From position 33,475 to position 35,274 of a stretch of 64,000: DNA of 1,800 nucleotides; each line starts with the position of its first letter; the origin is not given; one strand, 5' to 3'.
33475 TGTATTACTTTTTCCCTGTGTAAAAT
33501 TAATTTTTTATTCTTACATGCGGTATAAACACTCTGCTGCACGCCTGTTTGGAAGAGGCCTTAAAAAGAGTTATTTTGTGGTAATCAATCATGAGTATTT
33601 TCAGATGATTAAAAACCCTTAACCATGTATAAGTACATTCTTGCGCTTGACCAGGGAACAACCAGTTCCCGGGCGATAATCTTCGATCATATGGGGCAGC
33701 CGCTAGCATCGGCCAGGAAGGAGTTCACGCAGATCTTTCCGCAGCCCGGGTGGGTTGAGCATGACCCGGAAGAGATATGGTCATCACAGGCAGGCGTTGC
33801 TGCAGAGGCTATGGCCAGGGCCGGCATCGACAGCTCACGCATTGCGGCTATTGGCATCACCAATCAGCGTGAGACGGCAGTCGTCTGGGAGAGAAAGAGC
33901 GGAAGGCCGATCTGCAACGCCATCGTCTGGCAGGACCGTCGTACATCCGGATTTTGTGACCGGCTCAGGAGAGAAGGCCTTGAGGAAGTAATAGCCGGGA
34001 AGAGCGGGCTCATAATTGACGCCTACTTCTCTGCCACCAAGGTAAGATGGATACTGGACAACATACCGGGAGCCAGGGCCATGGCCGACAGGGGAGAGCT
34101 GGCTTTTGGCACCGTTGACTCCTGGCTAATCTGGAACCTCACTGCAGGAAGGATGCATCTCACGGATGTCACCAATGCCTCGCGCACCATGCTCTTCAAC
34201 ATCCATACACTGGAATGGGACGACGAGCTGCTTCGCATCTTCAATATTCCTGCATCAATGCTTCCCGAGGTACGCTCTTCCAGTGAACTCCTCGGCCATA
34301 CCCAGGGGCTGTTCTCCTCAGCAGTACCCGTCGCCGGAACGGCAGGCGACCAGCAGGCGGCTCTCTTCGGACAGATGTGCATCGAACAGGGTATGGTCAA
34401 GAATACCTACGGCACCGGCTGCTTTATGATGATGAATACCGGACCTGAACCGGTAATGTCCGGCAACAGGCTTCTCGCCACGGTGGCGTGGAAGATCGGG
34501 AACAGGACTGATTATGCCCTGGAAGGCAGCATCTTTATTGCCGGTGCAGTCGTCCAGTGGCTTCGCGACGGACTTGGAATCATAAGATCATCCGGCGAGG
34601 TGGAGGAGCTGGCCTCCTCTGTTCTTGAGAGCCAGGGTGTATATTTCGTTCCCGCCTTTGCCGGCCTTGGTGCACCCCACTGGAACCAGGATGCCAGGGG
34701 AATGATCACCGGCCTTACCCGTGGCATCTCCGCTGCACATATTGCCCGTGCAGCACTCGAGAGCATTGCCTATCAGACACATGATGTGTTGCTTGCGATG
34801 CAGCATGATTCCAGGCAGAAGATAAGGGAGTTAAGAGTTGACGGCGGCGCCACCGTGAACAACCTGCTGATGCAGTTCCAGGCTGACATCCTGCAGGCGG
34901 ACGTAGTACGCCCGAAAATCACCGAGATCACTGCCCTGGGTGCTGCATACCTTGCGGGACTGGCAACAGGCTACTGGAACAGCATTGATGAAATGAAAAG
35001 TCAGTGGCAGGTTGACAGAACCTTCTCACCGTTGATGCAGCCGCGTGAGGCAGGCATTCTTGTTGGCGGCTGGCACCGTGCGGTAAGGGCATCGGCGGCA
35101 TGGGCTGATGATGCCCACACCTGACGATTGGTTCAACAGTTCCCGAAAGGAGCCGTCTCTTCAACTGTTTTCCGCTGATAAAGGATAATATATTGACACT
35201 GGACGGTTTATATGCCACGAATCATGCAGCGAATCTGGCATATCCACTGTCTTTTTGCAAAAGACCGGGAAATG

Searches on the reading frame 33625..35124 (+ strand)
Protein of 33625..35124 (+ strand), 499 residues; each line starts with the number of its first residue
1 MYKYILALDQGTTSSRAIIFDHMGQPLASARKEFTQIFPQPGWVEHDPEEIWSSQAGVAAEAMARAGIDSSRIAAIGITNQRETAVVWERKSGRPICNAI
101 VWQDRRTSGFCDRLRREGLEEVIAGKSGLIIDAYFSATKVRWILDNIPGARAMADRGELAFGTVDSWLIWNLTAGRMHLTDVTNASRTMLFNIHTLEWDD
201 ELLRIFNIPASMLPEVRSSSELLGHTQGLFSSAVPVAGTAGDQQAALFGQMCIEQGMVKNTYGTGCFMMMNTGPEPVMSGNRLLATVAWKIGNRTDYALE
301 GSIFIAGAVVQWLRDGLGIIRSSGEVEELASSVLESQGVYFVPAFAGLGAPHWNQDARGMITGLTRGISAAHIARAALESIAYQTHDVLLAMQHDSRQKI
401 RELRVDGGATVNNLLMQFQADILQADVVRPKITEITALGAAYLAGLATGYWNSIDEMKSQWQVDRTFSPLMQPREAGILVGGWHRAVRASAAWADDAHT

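Call 70: search_protein_families(library=pfam, proteins=[window:33625-35124:+], max_evalue=0.00001)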
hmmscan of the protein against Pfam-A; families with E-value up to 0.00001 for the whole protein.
window:33625-35124:+ (499 aa): 2 families
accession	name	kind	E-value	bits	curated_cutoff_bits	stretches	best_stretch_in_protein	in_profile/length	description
PF00370.27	FGGY_N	-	7.5e-79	265.2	28.8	1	4-249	1-245/245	FGGY family of carbohydrate kinases, N-terminal domain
PF02782.22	FGGY_C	-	1.2e-46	159.4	27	1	259-447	2-197/198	FGGY family of carbohydrate kinases, C-terminal domain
